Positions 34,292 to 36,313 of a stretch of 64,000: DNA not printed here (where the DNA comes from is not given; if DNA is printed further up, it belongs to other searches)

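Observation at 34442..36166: Secreted 574-aa protein with C-terminal His-Asp-Cys in CE-clan (Ulp1/deSUMOylase-deubiquitinase-like) order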

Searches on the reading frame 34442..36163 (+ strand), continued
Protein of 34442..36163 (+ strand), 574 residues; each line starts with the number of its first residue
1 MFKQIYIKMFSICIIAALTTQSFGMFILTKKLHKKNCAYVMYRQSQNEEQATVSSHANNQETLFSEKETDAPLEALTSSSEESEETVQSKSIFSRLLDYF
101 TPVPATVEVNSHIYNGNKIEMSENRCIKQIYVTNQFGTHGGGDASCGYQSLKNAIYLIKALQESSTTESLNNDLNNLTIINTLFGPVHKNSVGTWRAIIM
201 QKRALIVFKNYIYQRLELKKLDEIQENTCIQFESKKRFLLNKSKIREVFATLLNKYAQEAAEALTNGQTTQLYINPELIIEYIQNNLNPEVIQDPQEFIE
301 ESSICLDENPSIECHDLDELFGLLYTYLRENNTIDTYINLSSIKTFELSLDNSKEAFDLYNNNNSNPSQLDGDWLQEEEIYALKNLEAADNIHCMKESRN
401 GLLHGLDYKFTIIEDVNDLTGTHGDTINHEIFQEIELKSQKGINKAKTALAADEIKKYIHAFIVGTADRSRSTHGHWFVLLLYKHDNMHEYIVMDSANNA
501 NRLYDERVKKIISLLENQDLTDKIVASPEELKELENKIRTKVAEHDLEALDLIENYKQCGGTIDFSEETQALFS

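Call 38: predict_structure(alignment_id=A2)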
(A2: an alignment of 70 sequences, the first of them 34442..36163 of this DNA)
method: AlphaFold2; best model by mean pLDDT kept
length: 574 residues; sequences in the alignment: 70
mean_pLDDT: 87.4   pTM: 0.84
mean pLDDT of the five models: 87.4, 86.5, 86.3, 85.9, 85.0
residues with pLDDT >= 90: 407; 70-90: 93; 50-70: 20; < 50: 54
segments of 3 or more residues with pLDDT < 50: 20-33, 62-91, 93-99
pLDDT, mean of each block of 10 residues (from residue 1): 64 66 43 70 93 75 40 37 44 49 73 91 96 92 94 97 87 95 91 95 98 96 96 95 98 98 96 98 97 97 88 95 98 98 97 97 94 95 97 88 97 93 78 82 97 97 91 89 97 95 95 95 91 95 93 91 96 91
secondary structure, 60 per line:
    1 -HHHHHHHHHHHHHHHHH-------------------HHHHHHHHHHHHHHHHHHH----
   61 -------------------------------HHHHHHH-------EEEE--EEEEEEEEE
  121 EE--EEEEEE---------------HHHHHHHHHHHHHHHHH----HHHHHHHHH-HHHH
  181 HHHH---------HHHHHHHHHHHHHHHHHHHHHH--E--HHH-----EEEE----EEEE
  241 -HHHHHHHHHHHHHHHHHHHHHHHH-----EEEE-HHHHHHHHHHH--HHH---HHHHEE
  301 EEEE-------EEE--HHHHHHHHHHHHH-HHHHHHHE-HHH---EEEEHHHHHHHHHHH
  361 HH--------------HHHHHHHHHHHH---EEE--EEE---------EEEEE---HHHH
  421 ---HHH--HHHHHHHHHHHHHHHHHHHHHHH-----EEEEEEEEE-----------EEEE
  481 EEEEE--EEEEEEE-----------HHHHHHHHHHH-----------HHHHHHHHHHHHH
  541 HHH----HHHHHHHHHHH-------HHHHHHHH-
elements in order: H2-18 H38-56 H92-98 E106-109 E112-122 E125-130 H146-162 H167-175 H177-184 H194-215 E229-232 E237-240 H242-265 E271-274 H276-286 H295-298 E299-304 E312-314 H317-329 H331-337 E346-349 H350-362 H377-388 E392-394 E397-399 E409-413 H417-420 H429-451 E457-465 E477-485 E488-494 H506-516 H528-543 H548-558 H566-573

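Call 44: fold_search(model_id=the predicted structure, library=pdb)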
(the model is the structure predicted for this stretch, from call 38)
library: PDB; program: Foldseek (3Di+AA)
matches with E <= 10: 214; with E <= 0.001: 0
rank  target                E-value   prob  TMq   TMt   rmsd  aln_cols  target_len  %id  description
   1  6kdf_F                5.7e-01  0.05  0.07  0.10  16.7       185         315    8  Crystal structure of the alpha beta heterodimer of human IDH3 in APO form. (released 2019-09-25)
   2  8gs5_P                6.6e-01  0.04  0.07  0.09  16.8       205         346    9  Crystal structure of a constitutively active mutant of human IDH3 holoenzyme in apo form (released 2022-11-30)
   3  6kdf_C                6.6e-01  0.03  0.06  0.09  16.5       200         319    8  Crystal structure of the alpha beta heterodimer of human IDH3 in APO form. (released 2019-09-25)
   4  3blx_C                7.7e-01  0.04  0.07  0.09  17.2       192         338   13  Yeast Isocitrate Dehydrogenase (Apo Form) (released 2008-02-05)
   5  6kdf_L                9.0e-01  0.06  0.08  0.12  16.1       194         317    8  Crystal structure of the alpha beta heterodimer of human IDH3 in APO form. (released 2019-09-25)
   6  9m5n_A                9.0e-01  0.04  0.08  0.09  22.5       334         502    8  Plasmodium vivax aspartyl-tRNA synthetase in complex with aspartyl-adenylate (Asp-AMP) Complex. (released 2025-06-04)
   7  6kde_B                9.5e-01  0.04  0.08  0.12  16.5       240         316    8  Crystal structure of the alpha beta heterodimer of human IDH3 in complex with Ca(2+) (released 2019-09-25)
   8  8tme_C                1.2e+00  0.08  0.08  0.12  11.9       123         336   13  Cryo-EM structure of CorA in complex with conformation-specific synthetic antibody C18 and 100 uM MgCl2, State MG0.1-1 (released 2025-02-12)
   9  5vl1_B                1.2e+00  0.06  0.08  0.09  16.1       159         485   12  Crystal Structure of Lysyl-tRNA Synthetase from Mycobacterium ulcerans complexed with L-lysine (released 2017-05-10)
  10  8tmj_D                1.2e+00  0.09  0.08  0.11  13.6       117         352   14  Cryo-EM structure of CorA in complex with conformation-specific synthetic antibody C18 and 100 uM MgCl2, State MG0.1-2 (released 2025-02-12)
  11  6g2h_A                1.2e+00  0.03  0.12  0.10  22.1       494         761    8  Filament of acetyl-CoA carboxylase and BRCT domains of BRCA1 (ACC-BRCT) core at 4.6 A resolution (released 2018-06-13)
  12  8grb_J                1.3e+00  0.04  0.07  0.11  16.1       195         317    8  Crystal structure of a constitutively active mutant of the alpha beta heterodimer of human IDH3 (released 2022-12-07)
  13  6kdf_P                1.3e+00  0.03  0.06  0.09  16.5       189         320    9  Crystal structure of the alpha beta heterodimer of human IDH3 in APO form. (released 2019-09-25)
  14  8tmn_E                1.4e+00  0.08  0.08  0.11  14.8       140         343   11  Cryo-EM structure of magnesium depleted CorA in complex with conformation-specific synthetic antibody C18, State MGD-1 (released 2025-02-12)
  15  3blx_O                1.4e+00  0.02  0.06  0.09  17.2       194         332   13  Yeast Isocitrate Dehydrogenase (Apo Form) (released 2008-02-05)
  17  5dgg_A                1.4e+00  0.47  0.10  0.29   3.5        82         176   15  Central domain of uncharacterized Lpg1148 protein from Legionella pneumophila (released 2015-09-16)
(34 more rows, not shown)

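Call 60: fold_search(model_id=the predicted structure, library=viral)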
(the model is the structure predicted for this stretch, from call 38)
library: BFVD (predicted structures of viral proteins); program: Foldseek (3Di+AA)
matches with E <= 10: 101; with E <= 0.001: 0
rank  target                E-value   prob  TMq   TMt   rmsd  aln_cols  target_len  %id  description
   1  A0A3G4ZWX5            4.3e-03  0.97  0.13  0.07  17.4       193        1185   15  Uncharacterized protein [Edafosvirus sp.]
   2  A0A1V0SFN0            8.9e-03  0.72  0.19  0.13  20.6       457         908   12  Uncharacterized protein [Hokovirus HKV1]
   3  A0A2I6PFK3            7.9e-01  0.08  0.08  0.20  16.0       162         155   12  Uncharacterized protein [Proteus phage phiP4-3]
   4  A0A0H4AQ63            8.3e-01  0.03  0.09  0.10  30.8       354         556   13  (no name in the UniProt tables at hand)
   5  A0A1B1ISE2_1          9.2e-01  0.01  0.06  0.04  31.1       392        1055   14  (no name in the UniProt tables at hand)
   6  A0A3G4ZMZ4            1.1e+00  0.02  0.07  0.07  17.4       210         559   12  Uncharacterized protein [Terrestrivirus sp.]
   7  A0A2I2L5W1            1.1e+00  0.01  0.06  0.05  66.0       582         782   11  DNA double-stranded break repair ATPase [Orpheovirus IHUMI-LCC2]
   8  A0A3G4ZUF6            1.3e+00  0.06  0.07  0.19  14.3       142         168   15  Uncharacterized protein [Edafosvirus sp.]
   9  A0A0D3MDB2            1.4e+00  0.02  0.05  0.06  22.9       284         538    7  Polyprotein (Fragment) [Bat calicivirus]
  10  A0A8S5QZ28            1.9e+00  0.03  0.07  0.20  12.0       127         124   12  Bacterial dnaA protein [Podoviridae sp. cty7j44]
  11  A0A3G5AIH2            2.0e+00  0.01  0.09  0.06  31.4       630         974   11  Cullin family profile domain-containing protein [Sylvanvirus sp.]
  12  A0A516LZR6            2.1e+00  0.04  0.06  0.19  14.6       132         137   11  (no name in the UniProt tables at hand)
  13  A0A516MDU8            2.2e+00  0.06  0.07  0.21  15.2       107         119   10  (no name in the UniProt tables at hand)
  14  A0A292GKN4            2.3e+00  0.02  0.06  0.17  17.8       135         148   14  (no name in the UniProt tables at hand)
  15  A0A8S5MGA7            2.4e+00  0.15  0.05  0.20   8.3        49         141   10  Uncharacterized protein [Podoviridae sp. ct9P15]
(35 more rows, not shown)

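Call 66: find_related_loci(query=A3, collection=genome_contigs, flank=5000)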
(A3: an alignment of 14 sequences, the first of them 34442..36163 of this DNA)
Query A3 (574 aa) in genome_contigs; peptide patterns used: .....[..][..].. (x = any residue, [..] = any of these).
15 stretches matched a pattern; 13 encode a relative of the query (tblastn E <= 1e-3); 13 distinct loci.
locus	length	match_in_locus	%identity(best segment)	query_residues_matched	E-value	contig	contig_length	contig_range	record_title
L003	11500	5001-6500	46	69-573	4e-134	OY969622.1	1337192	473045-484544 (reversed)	MAG: Candidatus Babeliales bacterium isolate MFD04434.bin.c.2 genome assembly, chromosome: 1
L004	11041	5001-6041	28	128-517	2e-25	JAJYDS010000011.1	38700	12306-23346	MAG: bacterium isolate DBS1-1.bin112 NODE_1579_length_38700_cov_2.879475, whole genome shotgun sequence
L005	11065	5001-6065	25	126-532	5e-25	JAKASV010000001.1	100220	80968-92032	MAG: bacterium isolate YP1.bin78 NODE_203_length_100220_cov_9.886036, whole genome shotgun sequence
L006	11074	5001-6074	29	126-515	2e-24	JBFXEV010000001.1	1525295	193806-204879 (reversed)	MAG: Candidatus Babeliales bacterium isolate CA_2019_TPIn_124 NODE_4_length_1525295_cov_25.213293_TPIn, whole genome sho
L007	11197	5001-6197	26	112-518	5e-20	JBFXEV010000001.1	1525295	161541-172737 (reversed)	MAG: Candidatus Babeliales bacterium isolate CA_2019_TPIn_124 NODE_4_length_1525295_cov_25.213293_TPIn, whole genome sho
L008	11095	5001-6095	28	127-515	4e-19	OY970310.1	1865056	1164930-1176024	MAG: Candidatus Babeliales bacterium isolate MFD05512.bin.c.16 genome assembly, chromosome: 1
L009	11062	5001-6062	25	129-518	1e-13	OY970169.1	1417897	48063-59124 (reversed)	MAG: uncultured bacterium isolate MFD02248.bin.2.92 genome assembly, chromosome: 1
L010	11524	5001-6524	24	121-572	1e-9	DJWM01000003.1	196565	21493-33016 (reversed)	MAG TPA_asm: Candidatus Dependentiae bacterium UBA6230 UBA6230_contig_13517, whole genome shotgun sequence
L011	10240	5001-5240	34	129-212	3e-7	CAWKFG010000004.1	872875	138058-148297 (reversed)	MAG: uncultured bacterium isolate MFD09206.bin.2.34 genome assembly, contig: contig_9159, whole genome shotgun sequence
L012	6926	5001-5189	41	127-203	5e-7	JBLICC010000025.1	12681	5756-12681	MAG: Alteromonas naphthalenivorans isolate 3300053698_98 Ga0535657_0008447, whole genome shotgun sequence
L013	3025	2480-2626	44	471-520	2e-6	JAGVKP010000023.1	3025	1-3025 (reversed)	MAG: Candidatus Babeliales bacterium isolate SW_41 c_000000064659, whole genome shotgun sequence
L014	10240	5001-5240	32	129-212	2e-6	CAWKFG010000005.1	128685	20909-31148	MAG: uncultured bacterium isolate MFD09206.bin.2.34 genome assembly, contig: contig_9162, whole genome shotgun sequence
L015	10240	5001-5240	39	458-542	5e-4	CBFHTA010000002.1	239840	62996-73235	MAG: Candidatus Babelota bacterium isolate Co_bin_40_indper genome assembly, contig: Co_bin_40_indper_c2, whole genome s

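Call 72: search_solved_structures(query=A4, max_evalue=10, show_alignments=4)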
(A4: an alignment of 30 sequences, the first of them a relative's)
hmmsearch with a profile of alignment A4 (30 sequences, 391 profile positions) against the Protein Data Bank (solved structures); distinct sequences matched with E-value up to 10: 2.
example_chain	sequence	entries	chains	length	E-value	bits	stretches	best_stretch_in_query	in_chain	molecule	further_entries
3e10_A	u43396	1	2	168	0.16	14.4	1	177-232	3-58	Putative NADH Oxidase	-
8th8_S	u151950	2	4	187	9.7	8.5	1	306-387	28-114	Coiled-coil domain-containing protein 153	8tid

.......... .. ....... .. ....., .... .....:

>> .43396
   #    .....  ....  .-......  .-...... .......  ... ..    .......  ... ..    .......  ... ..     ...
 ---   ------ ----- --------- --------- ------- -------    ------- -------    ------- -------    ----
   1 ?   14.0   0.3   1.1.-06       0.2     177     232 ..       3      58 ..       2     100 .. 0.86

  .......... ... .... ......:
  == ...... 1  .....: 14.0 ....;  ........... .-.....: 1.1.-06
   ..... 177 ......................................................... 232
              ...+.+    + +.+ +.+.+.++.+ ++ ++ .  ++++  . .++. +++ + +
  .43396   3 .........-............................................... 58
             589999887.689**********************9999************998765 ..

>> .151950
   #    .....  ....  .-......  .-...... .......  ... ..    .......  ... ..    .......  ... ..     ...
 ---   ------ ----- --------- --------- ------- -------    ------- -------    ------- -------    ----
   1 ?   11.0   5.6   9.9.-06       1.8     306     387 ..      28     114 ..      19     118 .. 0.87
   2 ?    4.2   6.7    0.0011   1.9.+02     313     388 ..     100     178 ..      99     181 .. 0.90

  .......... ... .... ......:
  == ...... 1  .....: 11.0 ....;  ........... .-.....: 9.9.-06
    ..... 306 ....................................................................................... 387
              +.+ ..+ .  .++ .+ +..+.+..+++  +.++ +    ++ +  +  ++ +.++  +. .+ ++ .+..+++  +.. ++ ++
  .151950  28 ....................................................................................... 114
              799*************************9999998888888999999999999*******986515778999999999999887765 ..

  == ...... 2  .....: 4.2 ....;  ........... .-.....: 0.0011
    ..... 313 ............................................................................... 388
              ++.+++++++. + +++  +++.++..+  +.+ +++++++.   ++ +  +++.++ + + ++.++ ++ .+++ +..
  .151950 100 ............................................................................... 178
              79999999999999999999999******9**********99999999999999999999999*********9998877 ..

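Call 73: search_protein_families(library=pfam, alignment_id=A4, max_evalue=1)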
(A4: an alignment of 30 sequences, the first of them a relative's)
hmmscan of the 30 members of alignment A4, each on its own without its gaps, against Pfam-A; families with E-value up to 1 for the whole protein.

A. member 1, P0145 (342 aa): 1 family
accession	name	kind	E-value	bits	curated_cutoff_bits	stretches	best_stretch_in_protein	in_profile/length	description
PF21035.3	CCDC138_C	-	0.079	12.5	26.6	0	40-75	218-253/291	Coiled-coil domain-containing protein 138, C-terminal domain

B. families by the number of members that match (of 30 scanned): 29 families (the first 25 are shown)
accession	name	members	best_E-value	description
PF02902.25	Peptidase_C48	3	0.1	Ulp1 protease family, C-terminal catalytic domain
PF22102.2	ElaD-SseL-like_C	2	0.0043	ElaD/SseL-like C-terminal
PF00641.23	Zn_ribbon_RanBP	1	5.2e-11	Zn-finger in Ran binding protein and others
PF16988.10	Vps36-NZF-N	1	0.0044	Vacuolar protein sorting 36 NZF-N zinc-finger domain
PF19029.5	DUF883_C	1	0.009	DUF883 C-terminal glycine zipper region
PF04945.19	YHS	1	0.015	YHS domain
PF06160.17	EzrA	1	0.035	Septation ring formation regulator, EzrA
PF02099.23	Josephin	1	0.037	Josephin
PF10850.13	DUF2653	1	0.039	Protein of unknown function (DUF2653)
PF10058.14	Zn_ribbon_10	1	0.053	ER junction formation factor lunapark, zinc ribbon finger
PF05030.17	SSXT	1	0.056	SSXT protein (N-terminal region)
PF25606.1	SH3b_P2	1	0.062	SH3b_P2 domain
PF19962.4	EAD9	1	0.064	Effector-associated domain 9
PF21035.3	CCDC138_C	1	0.079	Coiled-coil domain-containing protein 138, C-terminal domain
PF21838.2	DUF6897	1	0.084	Domain of unknown function (DUF6897)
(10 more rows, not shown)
